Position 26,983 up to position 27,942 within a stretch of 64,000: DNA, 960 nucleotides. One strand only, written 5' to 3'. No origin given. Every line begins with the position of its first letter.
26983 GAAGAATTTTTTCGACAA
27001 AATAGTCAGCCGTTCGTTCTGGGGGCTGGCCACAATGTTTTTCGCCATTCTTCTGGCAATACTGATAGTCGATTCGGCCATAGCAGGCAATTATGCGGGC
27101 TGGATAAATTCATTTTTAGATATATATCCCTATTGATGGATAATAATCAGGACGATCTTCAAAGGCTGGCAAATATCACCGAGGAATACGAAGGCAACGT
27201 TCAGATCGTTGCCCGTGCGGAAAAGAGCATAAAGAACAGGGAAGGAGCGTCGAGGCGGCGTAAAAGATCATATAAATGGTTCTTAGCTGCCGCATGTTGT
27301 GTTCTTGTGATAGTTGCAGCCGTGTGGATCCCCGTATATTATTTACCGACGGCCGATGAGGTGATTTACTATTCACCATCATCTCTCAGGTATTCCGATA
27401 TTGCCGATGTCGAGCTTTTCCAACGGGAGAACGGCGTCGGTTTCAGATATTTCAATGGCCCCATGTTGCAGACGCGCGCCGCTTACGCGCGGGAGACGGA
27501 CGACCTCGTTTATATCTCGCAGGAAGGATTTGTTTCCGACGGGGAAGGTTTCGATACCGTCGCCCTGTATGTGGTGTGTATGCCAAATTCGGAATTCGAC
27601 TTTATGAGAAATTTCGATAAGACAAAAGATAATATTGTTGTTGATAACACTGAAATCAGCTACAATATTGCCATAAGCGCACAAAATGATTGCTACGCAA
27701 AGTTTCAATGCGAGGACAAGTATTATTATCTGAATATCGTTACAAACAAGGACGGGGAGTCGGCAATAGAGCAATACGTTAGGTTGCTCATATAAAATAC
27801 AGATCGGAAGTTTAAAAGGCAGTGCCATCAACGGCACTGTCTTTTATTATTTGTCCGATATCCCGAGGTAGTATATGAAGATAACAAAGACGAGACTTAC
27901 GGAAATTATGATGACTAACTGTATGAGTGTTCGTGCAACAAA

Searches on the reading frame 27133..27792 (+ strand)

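Call 72: search_protein_families(library=ncbifam, proteins=[window:27133-27792:+], max_evalue=0.1)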
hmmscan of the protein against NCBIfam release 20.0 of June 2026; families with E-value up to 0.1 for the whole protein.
window:27133-27792:+ (220 aa): 3 families
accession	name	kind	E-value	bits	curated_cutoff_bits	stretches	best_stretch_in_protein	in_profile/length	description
NF002593.0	PRK02251.1-2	equivalog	0.00086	19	141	1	26-75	79-128/157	cell division protein CrgA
NF002594.0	PRK02251.1-3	equivalog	0.024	14.3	389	1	24-72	113-160/191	cell division protein CrgA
NF052375.1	antisigma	equivalog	0.046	13.7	100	1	28-65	63-102/217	anti-sigma factor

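Call 73: search_protein_families(library=pfam, proteins=[window:27133-27792:+], max_evalue=0.1)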
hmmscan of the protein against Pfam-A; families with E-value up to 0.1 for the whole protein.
window:27133-27792:+ (220 aa): 3 families
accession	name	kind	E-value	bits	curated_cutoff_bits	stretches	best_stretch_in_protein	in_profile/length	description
PF10039.14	DUF2275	-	0.031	14.9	24.6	1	24-71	11-57/210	Predicted integral membrane protein (DUF2275)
PF06781.17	CrgA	-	0.031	14.9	24.8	1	33-73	18-57/89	Cell division protein CrgA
PF13786.12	DUF4179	-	0.062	14.2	30.1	0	42-67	1-28/94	Domain of unknown function (DUF4179)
